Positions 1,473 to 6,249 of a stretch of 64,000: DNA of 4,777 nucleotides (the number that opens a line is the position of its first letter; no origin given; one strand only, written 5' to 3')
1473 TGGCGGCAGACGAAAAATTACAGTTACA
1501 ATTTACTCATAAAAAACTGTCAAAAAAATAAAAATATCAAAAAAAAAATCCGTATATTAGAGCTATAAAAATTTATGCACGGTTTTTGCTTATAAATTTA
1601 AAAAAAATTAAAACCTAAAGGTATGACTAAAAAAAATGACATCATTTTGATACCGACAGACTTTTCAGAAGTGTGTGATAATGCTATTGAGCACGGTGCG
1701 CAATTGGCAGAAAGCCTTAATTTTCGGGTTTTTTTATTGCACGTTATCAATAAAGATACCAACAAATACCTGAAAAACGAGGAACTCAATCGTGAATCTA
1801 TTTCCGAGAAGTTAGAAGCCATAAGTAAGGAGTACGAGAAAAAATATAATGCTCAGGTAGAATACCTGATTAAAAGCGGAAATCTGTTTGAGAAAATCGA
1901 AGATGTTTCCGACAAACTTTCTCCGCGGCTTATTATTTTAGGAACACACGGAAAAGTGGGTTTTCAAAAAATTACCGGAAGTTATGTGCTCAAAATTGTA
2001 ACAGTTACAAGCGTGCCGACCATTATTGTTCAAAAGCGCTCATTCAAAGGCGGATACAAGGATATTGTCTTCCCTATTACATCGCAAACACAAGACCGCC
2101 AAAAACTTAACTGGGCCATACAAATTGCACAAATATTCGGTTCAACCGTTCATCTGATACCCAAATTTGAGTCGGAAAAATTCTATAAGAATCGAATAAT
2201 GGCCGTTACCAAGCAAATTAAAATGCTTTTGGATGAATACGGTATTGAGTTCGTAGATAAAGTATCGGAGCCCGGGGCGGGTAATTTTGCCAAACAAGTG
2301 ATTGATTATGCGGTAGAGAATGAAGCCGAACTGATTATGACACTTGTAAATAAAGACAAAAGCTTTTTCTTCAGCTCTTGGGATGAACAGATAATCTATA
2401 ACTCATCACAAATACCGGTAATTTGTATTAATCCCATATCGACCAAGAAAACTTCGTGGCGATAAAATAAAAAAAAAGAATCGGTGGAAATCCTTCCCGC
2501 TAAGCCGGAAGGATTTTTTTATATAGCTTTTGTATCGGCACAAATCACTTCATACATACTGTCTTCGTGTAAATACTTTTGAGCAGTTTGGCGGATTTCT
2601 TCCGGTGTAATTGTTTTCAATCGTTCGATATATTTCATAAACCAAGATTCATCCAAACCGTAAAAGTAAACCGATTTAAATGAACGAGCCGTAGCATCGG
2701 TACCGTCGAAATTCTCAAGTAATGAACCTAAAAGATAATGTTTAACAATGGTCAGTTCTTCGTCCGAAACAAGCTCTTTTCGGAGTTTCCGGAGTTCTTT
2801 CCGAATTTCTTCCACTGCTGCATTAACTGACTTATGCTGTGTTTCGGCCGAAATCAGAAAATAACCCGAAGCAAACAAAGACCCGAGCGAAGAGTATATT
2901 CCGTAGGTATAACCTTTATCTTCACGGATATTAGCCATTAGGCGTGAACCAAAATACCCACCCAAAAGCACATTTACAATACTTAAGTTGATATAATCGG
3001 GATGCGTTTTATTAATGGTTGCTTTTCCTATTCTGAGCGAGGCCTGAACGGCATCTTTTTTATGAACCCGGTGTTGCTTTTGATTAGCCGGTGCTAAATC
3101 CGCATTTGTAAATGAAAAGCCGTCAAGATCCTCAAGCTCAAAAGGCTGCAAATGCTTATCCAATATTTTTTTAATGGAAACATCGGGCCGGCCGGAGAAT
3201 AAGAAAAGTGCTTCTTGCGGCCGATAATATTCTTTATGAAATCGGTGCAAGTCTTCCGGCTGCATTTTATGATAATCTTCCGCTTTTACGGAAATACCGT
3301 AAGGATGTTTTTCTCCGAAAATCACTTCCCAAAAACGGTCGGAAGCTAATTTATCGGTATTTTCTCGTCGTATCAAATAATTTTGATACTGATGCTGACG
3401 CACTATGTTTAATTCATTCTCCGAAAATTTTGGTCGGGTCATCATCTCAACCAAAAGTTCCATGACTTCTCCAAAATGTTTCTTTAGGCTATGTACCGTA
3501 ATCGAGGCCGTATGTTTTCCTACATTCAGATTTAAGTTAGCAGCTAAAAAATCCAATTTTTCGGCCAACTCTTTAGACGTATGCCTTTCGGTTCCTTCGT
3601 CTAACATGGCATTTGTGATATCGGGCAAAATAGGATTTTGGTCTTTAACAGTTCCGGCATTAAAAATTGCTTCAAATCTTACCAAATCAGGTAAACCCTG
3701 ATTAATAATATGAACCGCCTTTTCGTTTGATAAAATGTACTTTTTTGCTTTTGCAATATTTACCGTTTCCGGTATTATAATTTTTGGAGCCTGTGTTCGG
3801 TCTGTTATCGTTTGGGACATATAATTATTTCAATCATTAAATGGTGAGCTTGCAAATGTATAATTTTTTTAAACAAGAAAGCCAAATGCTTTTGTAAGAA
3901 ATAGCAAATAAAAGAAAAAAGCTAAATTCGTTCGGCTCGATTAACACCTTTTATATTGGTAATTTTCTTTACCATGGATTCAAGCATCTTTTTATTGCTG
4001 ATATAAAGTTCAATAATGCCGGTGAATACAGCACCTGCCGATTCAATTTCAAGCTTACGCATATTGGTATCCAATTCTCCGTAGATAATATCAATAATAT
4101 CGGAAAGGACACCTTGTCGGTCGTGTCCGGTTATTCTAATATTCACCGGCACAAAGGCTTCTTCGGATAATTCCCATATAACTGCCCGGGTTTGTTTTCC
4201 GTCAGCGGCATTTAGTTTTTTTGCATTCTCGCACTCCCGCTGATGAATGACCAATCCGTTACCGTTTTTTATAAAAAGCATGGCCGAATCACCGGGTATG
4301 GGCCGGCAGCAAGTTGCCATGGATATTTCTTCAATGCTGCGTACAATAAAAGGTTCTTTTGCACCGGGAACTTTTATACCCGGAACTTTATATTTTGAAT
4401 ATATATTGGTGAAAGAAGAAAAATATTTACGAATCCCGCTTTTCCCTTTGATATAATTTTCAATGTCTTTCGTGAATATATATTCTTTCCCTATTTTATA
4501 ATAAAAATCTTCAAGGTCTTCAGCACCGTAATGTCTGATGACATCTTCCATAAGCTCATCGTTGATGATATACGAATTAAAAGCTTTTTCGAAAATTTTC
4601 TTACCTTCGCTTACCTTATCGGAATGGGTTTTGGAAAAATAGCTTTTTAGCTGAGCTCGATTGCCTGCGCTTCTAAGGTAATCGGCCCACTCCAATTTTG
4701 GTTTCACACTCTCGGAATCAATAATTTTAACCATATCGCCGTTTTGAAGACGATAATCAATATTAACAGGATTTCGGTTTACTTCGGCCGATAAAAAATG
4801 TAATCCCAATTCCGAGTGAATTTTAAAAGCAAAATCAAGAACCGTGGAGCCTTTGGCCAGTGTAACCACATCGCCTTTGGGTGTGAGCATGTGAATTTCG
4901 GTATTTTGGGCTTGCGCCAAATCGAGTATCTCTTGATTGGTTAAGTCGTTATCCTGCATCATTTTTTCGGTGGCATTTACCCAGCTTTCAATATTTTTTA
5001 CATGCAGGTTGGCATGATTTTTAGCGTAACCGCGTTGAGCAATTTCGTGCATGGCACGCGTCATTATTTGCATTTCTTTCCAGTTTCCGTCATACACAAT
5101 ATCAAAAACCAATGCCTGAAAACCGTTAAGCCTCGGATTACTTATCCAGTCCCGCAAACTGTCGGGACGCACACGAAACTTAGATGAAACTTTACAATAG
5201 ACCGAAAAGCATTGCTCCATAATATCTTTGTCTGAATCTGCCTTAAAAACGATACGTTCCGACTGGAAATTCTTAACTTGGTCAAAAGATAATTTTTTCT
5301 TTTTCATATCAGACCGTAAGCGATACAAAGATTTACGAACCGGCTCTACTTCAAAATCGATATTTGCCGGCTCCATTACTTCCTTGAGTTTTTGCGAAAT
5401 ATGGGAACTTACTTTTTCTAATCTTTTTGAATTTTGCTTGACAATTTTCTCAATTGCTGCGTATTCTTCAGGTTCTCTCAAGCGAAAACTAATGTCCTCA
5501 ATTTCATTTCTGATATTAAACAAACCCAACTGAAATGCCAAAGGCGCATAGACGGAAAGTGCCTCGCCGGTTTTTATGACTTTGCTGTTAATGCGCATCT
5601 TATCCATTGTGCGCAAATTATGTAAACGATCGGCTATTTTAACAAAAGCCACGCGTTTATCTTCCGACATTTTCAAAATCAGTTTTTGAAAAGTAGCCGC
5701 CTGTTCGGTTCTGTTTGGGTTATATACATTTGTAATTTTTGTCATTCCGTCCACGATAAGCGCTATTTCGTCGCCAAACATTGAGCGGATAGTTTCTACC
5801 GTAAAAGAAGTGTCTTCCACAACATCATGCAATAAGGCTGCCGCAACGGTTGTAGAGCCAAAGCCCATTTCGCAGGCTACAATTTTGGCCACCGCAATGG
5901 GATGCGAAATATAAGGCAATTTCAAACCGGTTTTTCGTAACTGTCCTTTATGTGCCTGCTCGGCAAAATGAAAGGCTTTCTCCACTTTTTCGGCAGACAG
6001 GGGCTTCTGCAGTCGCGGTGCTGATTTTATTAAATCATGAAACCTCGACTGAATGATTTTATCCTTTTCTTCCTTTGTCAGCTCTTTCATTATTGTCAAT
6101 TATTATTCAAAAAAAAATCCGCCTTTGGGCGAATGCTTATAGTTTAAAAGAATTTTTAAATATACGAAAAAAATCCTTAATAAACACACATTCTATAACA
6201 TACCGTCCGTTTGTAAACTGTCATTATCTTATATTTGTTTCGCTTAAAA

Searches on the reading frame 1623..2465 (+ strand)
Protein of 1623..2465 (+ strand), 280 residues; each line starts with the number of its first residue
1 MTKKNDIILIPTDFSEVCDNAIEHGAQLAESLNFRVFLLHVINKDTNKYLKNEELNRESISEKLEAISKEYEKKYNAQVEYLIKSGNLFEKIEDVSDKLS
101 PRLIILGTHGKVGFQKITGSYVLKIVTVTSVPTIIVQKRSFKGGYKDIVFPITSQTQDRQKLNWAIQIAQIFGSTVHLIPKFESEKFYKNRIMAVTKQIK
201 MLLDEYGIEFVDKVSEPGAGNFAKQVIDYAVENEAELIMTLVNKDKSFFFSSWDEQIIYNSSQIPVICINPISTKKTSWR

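Call 16: search_protein_families(library=pfam, proteins=[window:1623-2465:+], max_evalue=0.00001)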
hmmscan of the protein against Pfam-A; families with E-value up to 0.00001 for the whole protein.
window:1623-2465:+ (280 aa): 1 family
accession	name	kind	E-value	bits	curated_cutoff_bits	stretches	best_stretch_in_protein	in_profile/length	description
PF00582.32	Usp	-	4.1e-22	79.7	24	1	6-136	3-140/141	Universal stress protein family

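Call 76: find_encoding_contigs(protein=window:1623-2465:+, flank=10000, max_places=1)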
Protein window:1623-2465:+ (280 aa): 5 contigs read that carry it; 1 place shown.
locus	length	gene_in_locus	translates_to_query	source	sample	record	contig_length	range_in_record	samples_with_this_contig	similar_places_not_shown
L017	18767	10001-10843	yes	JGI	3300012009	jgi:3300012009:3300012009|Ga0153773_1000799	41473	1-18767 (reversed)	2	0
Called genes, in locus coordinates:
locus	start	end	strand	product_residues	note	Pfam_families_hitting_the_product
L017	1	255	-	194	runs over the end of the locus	-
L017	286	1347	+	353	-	PF01168:Ala_racemase_N, PF14031:D-ser_dehydrat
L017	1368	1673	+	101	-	-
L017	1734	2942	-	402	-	PF00202:Aminotran_3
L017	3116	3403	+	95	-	PF14110:DUF4282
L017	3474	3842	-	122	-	PF18936:DUF5684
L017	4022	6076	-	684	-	PF07584:BatA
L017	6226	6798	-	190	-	-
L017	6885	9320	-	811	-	PF07715:Plug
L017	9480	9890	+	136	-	PF01894:YjbQ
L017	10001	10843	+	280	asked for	PF00582:Usp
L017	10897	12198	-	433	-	PF05193:Peptidase_M16_C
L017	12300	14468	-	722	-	PF13328:HD_4, PF01966:HD, PF04607:RelA_SpoT, PF02824:TGS, PF28438:RelA_RIS, PF13291:ACT_4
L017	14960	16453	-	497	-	PF13585:CHU_C (weak)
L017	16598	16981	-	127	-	PF09345:SiaC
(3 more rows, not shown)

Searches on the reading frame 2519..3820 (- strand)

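Call 16: search_protein_families(library=pfam, proteins=[window:2519-3820:-], max_evalue=0.00001)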
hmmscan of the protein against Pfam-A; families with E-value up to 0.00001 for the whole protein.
window:2519-3820:- (433 aa): 1 family
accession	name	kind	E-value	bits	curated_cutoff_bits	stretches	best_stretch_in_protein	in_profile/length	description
PF05193.26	Peptidase_M16_C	-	2.5e-29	102.9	23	1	186-361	2-179/181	Peptidase M16 inactive domain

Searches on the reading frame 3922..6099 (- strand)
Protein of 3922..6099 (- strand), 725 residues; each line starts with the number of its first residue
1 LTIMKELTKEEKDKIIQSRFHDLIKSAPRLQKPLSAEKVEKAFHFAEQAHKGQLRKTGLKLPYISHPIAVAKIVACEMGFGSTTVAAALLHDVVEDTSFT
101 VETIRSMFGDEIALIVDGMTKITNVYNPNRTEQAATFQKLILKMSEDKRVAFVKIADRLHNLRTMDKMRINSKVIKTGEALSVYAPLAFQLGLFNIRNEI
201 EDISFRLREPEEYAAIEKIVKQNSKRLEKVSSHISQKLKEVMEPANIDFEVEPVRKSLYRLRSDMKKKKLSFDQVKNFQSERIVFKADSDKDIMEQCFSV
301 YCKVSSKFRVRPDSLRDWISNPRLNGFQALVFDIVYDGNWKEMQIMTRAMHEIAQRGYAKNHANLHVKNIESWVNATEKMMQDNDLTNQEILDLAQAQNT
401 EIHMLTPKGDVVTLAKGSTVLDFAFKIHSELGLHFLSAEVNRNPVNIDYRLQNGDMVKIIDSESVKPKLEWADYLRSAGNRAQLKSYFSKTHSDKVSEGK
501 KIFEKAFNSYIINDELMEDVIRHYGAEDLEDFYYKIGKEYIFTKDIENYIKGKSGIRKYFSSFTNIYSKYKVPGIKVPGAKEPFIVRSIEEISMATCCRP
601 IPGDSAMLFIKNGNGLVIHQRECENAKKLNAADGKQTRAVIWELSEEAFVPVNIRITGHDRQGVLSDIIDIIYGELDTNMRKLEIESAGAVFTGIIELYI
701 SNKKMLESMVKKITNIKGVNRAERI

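Call 16: search_protein_families(library=pfam, proteins=[window:3922-6099:-], max_evalue=0.00001)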
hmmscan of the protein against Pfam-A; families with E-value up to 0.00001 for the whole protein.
window:3922-6099:- (725 aa): 5 families
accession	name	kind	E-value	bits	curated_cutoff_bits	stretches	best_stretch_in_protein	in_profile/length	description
PF13328.12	HD_4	-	5.5e-34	117.6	27.2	1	42-193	1-155/156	HD domain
PF02824.27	TGS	-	2.8e-18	66.1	22.2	1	403-460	2-59/60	TGS domain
PF13291.12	ACT_4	-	8e-14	52.5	27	1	651-724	6-80/80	ACT domain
PF04607.23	RelA_SpoT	-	6.7e-11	42.9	27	1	256-360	4-104/113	Region found in RelA / SpoT proteins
PF01966.28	HD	-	5.9e-08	33.5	22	1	63-161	1-115/116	HD domain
